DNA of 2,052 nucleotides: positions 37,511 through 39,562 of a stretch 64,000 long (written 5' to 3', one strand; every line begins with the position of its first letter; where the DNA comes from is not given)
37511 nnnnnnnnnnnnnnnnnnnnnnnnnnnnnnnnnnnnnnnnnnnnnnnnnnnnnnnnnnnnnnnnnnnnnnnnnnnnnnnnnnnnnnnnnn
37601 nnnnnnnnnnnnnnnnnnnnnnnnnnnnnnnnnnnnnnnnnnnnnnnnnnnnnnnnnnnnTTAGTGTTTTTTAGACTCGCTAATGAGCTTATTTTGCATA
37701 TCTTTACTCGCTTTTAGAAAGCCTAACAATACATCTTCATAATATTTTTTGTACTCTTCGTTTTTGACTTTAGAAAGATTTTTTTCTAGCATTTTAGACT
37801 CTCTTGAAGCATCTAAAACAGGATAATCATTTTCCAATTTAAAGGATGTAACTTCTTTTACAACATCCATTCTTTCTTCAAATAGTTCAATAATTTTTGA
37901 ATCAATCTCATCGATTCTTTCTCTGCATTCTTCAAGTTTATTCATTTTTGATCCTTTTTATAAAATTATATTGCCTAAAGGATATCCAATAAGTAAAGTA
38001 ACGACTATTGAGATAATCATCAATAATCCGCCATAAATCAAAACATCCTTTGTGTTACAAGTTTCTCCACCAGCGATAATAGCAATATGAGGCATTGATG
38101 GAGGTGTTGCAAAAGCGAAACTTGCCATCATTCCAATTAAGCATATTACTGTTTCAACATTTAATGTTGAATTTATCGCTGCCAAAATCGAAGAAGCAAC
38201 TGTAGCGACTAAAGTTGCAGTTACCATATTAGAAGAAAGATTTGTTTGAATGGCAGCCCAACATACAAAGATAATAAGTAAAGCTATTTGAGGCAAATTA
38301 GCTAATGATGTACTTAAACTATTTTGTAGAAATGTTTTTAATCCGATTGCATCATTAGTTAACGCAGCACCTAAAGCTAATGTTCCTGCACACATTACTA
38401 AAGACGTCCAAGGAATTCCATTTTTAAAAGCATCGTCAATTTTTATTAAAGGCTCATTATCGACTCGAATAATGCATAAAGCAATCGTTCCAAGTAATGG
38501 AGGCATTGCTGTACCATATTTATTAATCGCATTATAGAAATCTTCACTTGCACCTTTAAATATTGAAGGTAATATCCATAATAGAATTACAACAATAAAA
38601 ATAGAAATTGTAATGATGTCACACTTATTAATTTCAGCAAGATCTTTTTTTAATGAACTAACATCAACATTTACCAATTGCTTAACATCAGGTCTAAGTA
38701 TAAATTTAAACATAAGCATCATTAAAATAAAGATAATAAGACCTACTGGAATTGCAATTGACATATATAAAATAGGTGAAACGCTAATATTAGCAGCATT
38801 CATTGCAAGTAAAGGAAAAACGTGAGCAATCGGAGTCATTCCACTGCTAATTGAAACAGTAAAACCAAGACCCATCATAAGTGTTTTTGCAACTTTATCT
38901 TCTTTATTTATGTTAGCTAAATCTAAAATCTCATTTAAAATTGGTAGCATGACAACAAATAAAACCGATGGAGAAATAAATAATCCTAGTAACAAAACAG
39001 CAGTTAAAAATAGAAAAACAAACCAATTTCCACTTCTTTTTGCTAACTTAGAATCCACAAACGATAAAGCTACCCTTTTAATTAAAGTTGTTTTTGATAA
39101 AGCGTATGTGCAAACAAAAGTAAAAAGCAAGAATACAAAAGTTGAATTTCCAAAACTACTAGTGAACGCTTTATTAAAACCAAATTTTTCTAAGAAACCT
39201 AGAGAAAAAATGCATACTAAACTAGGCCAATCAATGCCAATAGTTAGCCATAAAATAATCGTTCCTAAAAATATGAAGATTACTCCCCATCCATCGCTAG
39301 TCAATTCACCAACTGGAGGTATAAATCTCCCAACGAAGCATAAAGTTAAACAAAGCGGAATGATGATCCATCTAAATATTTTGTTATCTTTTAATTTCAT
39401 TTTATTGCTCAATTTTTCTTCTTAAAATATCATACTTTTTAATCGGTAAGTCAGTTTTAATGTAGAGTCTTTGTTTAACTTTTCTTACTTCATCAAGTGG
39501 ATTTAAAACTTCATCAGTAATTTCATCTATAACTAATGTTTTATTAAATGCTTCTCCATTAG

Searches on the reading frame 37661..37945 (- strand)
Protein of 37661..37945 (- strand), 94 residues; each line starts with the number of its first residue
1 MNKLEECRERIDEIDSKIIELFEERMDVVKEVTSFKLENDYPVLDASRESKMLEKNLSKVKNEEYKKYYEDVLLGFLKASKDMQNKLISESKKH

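Call 12: find_encoding_contigs(protein=window:37661-37945:-, flank=3000, max_places=8)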
Protein window:37661-37945:- (94 aa): 24 contigs read that carry it; 8 places shown.
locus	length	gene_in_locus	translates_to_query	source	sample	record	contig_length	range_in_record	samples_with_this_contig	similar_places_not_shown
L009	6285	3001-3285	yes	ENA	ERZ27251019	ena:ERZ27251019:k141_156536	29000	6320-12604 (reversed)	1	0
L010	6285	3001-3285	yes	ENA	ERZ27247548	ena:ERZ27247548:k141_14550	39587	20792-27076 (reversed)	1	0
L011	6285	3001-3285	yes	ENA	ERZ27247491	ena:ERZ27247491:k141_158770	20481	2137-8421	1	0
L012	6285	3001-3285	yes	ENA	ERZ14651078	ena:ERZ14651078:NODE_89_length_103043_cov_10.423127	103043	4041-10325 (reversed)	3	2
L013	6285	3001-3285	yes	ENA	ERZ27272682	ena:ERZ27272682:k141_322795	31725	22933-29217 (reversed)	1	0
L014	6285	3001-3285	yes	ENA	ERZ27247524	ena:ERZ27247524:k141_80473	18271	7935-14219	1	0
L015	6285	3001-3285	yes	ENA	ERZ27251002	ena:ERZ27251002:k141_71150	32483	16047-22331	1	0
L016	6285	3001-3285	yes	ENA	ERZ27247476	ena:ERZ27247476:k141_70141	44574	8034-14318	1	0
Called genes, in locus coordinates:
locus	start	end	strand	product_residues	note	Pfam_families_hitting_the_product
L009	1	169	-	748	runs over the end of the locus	PF01136:Peptidase_U32, PF12392:DUF3656, PF01136:Peptidase_U32 (weak)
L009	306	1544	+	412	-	PF01136:Peptidase_U32, PF16325:Peptidase_U32_C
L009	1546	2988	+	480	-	PF00939:Na_sulph_symp, PF03600:CitMHS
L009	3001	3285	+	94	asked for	PF01817:CM_2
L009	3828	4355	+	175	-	PF13302:Acetyltransf_3, PF00583:Acetyltransf_1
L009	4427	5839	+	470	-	PF03023:MurJ, PF01554:MatE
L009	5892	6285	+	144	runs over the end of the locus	-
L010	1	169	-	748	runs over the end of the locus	PF01136:Peptidase_U32, PF12392:DUF3656, PF01136:Peptidase_U32 (weak)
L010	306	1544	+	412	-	PF01136:Peptidase_U32, PF16325:Peptidase_U32_C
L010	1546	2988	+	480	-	PF00939:Na_sulph_symp, PF03600:CitMHS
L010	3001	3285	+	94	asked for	PF01817:CM_2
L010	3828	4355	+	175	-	PF13302:Acetyltransf_3, PF00583:Acetyltransf_1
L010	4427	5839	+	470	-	PF03023:MurJ, PF01554:MatE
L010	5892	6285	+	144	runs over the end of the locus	-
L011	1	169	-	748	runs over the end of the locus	PF01136:Peptidase_U32, PF12392:DUF3656, PF01136:Peptidase_U32 (weak)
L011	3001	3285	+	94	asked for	PF01817:CM_2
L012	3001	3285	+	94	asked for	PF01817:CM_2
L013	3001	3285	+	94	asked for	PF01817:CM_2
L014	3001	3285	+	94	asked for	PF01817:CM_2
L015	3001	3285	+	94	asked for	PF01817:CM_2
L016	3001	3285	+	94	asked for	PF01817:CM_2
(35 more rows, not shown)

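Call 22: search_protein_families(library=pfam, proteins=[window:37661-37945:-])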
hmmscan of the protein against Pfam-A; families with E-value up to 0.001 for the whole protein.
window:37661-37945:- (94 aa): 1 family
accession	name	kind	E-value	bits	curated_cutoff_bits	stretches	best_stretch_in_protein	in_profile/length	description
PF01817.26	CM_2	-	9.5e-19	67.8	27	1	7-84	1-79/80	Chorismate mutase type II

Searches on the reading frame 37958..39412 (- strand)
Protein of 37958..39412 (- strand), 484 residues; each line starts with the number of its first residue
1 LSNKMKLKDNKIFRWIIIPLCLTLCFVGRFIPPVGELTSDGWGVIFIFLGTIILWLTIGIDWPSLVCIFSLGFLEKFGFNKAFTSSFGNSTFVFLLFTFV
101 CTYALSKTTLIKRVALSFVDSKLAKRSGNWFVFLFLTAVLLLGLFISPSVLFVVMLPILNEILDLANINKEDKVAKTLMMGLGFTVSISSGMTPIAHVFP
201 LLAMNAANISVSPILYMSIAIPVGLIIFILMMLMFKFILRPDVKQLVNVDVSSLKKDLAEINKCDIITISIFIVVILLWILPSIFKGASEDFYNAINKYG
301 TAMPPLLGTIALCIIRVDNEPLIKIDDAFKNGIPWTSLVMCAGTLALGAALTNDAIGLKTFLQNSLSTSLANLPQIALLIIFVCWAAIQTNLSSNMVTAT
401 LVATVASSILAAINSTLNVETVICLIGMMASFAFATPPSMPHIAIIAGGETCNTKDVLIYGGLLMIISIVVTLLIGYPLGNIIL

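Call 26: find_homologous_proteins(query=window:37958-39412:-, max_evalue=1e-40)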
Query window:37958-39412:- (484 aa): 831 proteins with E <= 1e-40 among 8000 candidates; the best 120 are listed.
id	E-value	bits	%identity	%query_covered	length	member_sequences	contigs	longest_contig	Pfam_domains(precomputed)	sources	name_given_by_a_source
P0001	0.0e+0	1014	100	99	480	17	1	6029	PF00939.26,PF03600.23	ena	-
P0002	3.6e-269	911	88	99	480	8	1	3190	PF00939.26,PF03600.23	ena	-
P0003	6.1e-267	904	85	99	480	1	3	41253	PF00939.26,PF03600.23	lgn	-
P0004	1.1e-257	873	83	99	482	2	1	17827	PF00939.26,PF03600.23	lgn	-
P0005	1.1e-248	844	81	99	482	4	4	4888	PF00939.26,PF03600.23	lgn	-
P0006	7.4e-230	782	76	99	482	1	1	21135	PF00939.26,PF03600.23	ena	-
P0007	1.4e-223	761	72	99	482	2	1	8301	PF00939.26,PF03600.23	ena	-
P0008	1.8e-223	761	73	99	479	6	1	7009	PF00939.26,PF03600.23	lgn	-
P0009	6.0e-223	759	71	99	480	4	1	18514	PF00939.26,PF03600.23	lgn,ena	-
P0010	6.7e-223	759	70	99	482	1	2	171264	PF00939.26,PF03600.23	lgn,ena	-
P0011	3.8e-221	753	70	99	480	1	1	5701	PF00939.26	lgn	-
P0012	9.7e-221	752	71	99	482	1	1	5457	PF00939.26,PF03600.23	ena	-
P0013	2.3e-218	744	72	99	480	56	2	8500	PF00939.26,PF03600.23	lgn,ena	-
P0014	3.9e-218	743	72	98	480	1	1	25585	PF00939.26,PF03600.23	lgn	-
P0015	7.4e-217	739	71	99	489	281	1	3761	PF00939.26,PF03600.23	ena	-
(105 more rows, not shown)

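Call 27: find_encoding_contigs(protein=P0003, flank=10000, max_places=2)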
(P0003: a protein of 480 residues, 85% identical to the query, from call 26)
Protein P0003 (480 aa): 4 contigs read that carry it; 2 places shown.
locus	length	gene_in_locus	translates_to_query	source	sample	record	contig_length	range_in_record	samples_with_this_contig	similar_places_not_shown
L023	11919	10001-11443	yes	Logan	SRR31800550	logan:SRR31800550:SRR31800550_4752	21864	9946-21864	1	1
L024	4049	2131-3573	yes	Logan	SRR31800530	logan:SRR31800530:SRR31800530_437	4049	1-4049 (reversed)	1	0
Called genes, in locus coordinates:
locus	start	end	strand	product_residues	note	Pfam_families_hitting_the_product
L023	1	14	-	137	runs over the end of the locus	PF00571:CBS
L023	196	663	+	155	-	PF00383:dCMP_cyt_deam_1, PF14437:MafB19-deam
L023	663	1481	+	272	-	PF00005:ABC_tran, PF02463:SMC_N, PF13304:AAA_21 (faint)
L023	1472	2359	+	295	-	PF13555:AAA_29 (faint), PF00005:ABC_tran, PF02463:SMC_N, PF13304:AAA_21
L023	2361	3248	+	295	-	PF02361:CbiQ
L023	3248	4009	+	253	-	PF01416:PseudoU_synth_1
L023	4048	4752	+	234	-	PF20772:TACO1_YebC_N, PF01709:Transcrip_reg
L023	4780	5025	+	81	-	PF09954:DUF2188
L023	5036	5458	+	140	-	PF09424:YqeY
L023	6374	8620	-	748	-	PF01136:Peptidase_U32, PF12392:DUF3656, PF01136:Peptidase_U32 (weak)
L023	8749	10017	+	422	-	PF01136:Peptidase_U32, PF16325:Peptidase_U32_C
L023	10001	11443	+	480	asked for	PF00939:Na_sulph_symp, PF03600:CitMHS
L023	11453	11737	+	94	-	PF01817:CM_2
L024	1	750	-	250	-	?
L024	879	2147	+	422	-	PF01136:Peptidase_U32, PF16325:Peptidase_U32_C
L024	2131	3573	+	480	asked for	PF00939:Na_sulph_symp, PF03600:CitMHS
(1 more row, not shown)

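Call 28: find_encoding_contigs(protein=P0004, flank=10000, max_places=2)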
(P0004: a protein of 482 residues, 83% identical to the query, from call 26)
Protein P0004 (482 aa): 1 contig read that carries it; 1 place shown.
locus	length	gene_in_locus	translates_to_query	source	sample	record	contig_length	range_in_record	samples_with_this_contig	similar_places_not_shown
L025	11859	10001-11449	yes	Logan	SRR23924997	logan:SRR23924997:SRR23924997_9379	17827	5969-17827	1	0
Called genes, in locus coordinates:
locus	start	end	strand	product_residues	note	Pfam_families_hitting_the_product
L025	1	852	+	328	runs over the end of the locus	PF00493:MCM (weak), PF20030:bpMoxR, PF00004:AAA, PF07726:AAA_3, PF07728:AAA_5, PF17863:AAA_lid_2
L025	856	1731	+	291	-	PF01882:DUF58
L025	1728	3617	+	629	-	PF07584:BatA, PF13519:VWA_2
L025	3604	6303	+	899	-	PF00092:VWA, PF13519:VWA_2, PF00092:VWA, PF05762:VWA_CoxE (weak), PF13519:VWA_2, PF13768:VWA_3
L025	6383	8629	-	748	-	PF01136:Peptidase_U32, PF12392:DUF3656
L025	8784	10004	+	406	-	PF01136:Peptidase_U32, PF16325:Peptidase_U32_C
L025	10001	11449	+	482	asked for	PF00939:Na_sulph_symp, PF03600:CitMHS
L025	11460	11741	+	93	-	PF01817:CM_2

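Call 29: find_encoding_contigs(protein=P0006, flank=10000, max_places=2)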
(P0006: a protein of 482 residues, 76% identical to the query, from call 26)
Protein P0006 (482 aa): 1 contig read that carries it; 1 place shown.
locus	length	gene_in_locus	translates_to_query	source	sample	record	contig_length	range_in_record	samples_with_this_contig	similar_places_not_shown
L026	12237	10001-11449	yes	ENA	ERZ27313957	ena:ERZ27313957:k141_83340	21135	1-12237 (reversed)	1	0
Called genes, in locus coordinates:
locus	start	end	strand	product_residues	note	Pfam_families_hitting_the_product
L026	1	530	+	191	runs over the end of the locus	-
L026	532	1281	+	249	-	PF02508:Rnf-Nqr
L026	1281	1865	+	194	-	PF02508:Rnf-Nqr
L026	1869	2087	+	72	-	-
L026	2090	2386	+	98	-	PF04060:FeS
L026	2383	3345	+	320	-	PF02424:ApbE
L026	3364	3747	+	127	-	PF07009:NusG_II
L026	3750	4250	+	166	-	PF12822:ECF_trnsprt (faint), PF07456:Hpre_diP_synt_I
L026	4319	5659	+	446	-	PF00324:AA_permease, PF13520:AA_permease_2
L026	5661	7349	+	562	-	PF01266:DAO (faint), PF07992:Pyr_redox_2, PF13450:NAD_binding_8 (faint), PF13738:Pyr_redox_3, PF00070:Pyr_redox, PF02852:Pyr_redox_dim, PF00581:Rhodanese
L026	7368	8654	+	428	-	PF04143:Sulf_transp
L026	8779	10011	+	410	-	PF01136:Peptidase_U32, PF16325:Peptidase_U32_C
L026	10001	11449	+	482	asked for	PF00939:Na_sulph_symp, PF03600:CitMHS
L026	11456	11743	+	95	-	PF01817:CM_2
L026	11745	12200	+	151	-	-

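Call 31: find_encoding_contigs(protein=P0010, flank=10000, max_places=2)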
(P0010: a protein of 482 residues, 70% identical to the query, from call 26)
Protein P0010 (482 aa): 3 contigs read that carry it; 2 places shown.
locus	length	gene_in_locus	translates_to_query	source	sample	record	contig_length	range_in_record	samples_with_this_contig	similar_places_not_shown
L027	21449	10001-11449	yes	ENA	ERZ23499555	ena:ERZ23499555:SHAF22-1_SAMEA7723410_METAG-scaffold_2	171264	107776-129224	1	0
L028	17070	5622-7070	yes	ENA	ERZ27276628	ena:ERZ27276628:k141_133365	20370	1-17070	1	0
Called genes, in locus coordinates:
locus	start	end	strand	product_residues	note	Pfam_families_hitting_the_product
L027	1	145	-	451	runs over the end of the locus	PF04231:Endonuclease_1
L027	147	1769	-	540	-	PF00149:Metallophos, PF02872:5_nucleotid_C (faint)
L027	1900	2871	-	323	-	-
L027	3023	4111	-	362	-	-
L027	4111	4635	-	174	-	PF04542:Sigma70_r2 (weak), PF08281:Sigma70_r4_2 (faint)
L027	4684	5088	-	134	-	PF00293:NUDIX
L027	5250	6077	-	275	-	-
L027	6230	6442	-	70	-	-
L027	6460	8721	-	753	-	PF01136:Peptidase_U32, PF12392:DUF3656, PF01136:Peptidase_U32 (weak)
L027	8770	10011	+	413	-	PF01136:Peptidase_U32, PF16325:Peptidase_U32_C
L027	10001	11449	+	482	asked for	PF00939:Na_sulph_symp, PF03600:CitMHS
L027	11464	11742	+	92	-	PF01817:CM_2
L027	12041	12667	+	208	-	PF00440:TetR_N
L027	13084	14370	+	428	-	PF02127:Peptidase_M18, PF05343:Peptidase_M42 (faint)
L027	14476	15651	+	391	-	PF01545:Cation_efflux, PF16916:ZT_dimer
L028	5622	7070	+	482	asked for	PF00939:Na_sulph_symp, PF03600:CitMHS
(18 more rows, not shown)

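Call 32: find_encoding_contigs(protein=P0002, flank=10000, max_places=3)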
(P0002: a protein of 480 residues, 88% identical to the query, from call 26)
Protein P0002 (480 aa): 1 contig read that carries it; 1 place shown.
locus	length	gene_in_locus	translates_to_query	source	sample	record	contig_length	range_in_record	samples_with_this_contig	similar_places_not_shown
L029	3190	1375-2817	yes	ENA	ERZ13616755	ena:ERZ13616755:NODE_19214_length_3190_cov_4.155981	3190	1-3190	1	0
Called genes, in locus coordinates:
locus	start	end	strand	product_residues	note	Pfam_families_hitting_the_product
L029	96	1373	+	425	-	PF01136:Peptidase_U32, PF16325:Peptidase_U32_C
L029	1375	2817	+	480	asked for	PF00939:Na_sulph_symp, PF03600:CitMHS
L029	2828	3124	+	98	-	PF01817:CM_2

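Call 33: find_encoding_contigs(protein=P0009, flank=10000, max_places=2)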
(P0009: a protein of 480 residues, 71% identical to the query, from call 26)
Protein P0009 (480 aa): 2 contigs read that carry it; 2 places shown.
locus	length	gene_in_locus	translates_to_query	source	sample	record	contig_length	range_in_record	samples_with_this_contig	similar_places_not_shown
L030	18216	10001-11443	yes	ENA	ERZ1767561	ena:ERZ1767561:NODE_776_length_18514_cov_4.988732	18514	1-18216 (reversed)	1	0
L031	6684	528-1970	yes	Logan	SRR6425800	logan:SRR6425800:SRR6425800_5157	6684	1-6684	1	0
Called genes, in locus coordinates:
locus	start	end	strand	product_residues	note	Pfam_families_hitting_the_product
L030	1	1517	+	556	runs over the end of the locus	PF00749:tRNA-synt_1c, PF19269:Anticodon_2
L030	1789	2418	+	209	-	-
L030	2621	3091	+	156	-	-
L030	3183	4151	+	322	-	PF01381:HTH_3, PF12844:HTH_19, PF13560:HTH_31 (faint)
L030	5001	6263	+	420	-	PF13173:AAA_14, PF13635:DUF4143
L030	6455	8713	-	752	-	PF01136:Peptidase_U32, PF12392:DUF3656, PF01136:Peptidase_U32 (weak)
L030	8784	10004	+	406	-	PF01136:Peptidase_U32, PF16325:Peptidase_U32_C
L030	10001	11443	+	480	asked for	PF00939:Na_sulph_symp, PF03600:CitMHS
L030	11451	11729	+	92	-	PF01817:CM_2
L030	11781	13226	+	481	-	PF01764:Lipase_3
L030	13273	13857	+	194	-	-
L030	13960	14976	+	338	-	PF01595:CNNM, PF00571:CBS (weak)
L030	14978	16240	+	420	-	PF01595:CNNM, PF00571:CBS, PF03471:CorC_HlyC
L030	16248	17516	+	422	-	PF13167:GTP-bdg_N, PF16360:GTP-bdg_M, PF00009:GTP_EFTU (weak), PF01926:MMR_HSR1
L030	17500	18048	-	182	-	PF00625:Guanylate_kin, PF13238:AAA_18 (weak)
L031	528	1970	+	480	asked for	PF00939:Na_sulph_symp, PF03600:CitMHS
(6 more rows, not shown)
